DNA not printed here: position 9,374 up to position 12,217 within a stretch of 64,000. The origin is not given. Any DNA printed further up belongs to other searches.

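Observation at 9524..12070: Unusual Kelch-repeat + WGR + DUF1963 fusion protein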

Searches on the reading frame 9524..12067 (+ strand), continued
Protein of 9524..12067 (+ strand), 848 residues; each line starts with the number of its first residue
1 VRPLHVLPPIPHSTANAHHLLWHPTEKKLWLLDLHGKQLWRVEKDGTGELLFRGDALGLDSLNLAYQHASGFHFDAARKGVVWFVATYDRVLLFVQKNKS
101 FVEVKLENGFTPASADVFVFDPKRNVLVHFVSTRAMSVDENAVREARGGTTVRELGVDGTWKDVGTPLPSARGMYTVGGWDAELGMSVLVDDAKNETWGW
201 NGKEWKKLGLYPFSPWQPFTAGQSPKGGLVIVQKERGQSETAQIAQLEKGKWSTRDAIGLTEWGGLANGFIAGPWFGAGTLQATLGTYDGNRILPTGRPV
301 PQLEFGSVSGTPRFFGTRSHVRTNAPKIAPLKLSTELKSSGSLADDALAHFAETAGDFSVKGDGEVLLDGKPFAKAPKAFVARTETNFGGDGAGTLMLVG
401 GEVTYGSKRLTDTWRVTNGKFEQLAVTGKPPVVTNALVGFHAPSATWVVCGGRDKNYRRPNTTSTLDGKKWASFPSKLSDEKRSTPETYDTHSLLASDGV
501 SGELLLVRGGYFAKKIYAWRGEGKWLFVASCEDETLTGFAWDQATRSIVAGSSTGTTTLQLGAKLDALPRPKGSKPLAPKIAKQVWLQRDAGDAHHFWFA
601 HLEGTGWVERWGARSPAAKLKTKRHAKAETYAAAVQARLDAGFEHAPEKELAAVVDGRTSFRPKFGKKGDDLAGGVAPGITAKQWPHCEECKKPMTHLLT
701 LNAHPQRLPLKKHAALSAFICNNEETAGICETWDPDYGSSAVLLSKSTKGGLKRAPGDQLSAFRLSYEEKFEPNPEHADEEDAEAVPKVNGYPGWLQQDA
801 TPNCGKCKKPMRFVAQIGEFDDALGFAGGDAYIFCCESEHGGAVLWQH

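Call 46: search_solved_structures(query=A4, max_evalue=1, show_alignments=0)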
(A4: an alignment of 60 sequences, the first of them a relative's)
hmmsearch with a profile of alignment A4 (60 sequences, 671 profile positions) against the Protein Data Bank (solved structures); distinct sequences matched with E-value up to 1: 14.
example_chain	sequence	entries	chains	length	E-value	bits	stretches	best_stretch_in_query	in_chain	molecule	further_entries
2ra8_A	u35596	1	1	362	3.2e-11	46.1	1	401-487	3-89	Uncharacterized protein Q64V53_BACFR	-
9mey_B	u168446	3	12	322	1.6e-09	40.5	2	196-300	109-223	Leucine-zipper-like transcriptional regulator 1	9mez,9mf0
8glv_Eb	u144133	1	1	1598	5.6e-08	35.4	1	221-302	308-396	Flagellar associated protein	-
5gq0_B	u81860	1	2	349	6e-06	28.7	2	198-295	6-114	Epithiospecifier protein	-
6hrl_A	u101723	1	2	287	1.3e-05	27.6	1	167-296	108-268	Kelch-like protein 17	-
4asc_A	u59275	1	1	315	2.9e-05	26.4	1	221-337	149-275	KELCH REPEAT AND BTB DOMAIN-CONTAINING PROTEIN 5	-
8pjx_A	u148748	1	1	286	0.00028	23.2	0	195-297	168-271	SAKe6FR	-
2eoc_A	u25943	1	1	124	0.00075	21.8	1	408-463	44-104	Poly [ADP-ribose] polymerase 3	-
9tp5_A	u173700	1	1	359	0.0042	19.3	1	190-289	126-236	Serine/threonine-protein phosphatase BSU1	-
4ch9_A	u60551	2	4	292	0.0055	18.9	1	139-301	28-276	KELCH-LIKE PROTEIN 3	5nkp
2woz_A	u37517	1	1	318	0.032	16.4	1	198-311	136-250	KELCH REPEAT AND BTB DOMAIN-CONTAINING PROTEIN 10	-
1pv5_A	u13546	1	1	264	0.21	13.7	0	594-660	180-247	Hypothetical protein ywqG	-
7k5b_C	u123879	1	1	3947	0.23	13.6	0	203-295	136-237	gamma heavy chain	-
7k58_C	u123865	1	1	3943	0.24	13.5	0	203-295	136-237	gamma heavy chain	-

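Call 56: find_homologous_proteins(query=A4, max_evalue=1e-10)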
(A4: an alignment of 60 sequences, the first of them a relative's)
Query A4 (60 sequences) (848 aa, profile of the alignment): 7 proteins with E <= 1e-10 among 8000 candidates.
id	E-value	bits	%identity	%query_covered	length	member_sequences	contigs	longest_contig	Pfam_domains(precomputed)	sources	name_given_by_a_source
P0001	8.1e-196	671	100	100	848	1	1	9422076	-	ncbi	ncbi:MAG: hypothetical protein QM817_30640 [Archangium sp.]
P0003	2.5e-178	613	57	99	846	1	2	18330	PF24681.2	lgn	-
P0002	1.4e-177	611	58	99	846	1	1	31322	PF24681.2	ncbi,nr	ncbi:MAG: hypothetical protein JNM17_29815 [Archangium sp.]|nr:hypothetical protein [Archangium sp.]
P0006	9.9e-145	502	49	22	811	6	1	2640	-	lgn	-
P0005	9.7e-89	317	39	64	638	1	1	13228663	-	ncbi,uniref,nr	ncbi:hypothetical protein [Nannocystis punicea]|uniref:Uncharacterized protein n=1 Tax=Nannocystis p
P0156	1.1e-43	168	32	7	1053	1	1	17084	PF07646.22,PF13418.13,PF24681.2,PF13854.13,PF13415.13,PF24981.2,PF01344.32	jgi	-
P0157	6.5e-27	113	31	9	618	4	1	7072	PF24681.2,PF13415.13,PF24981.2,PF00041.28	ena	-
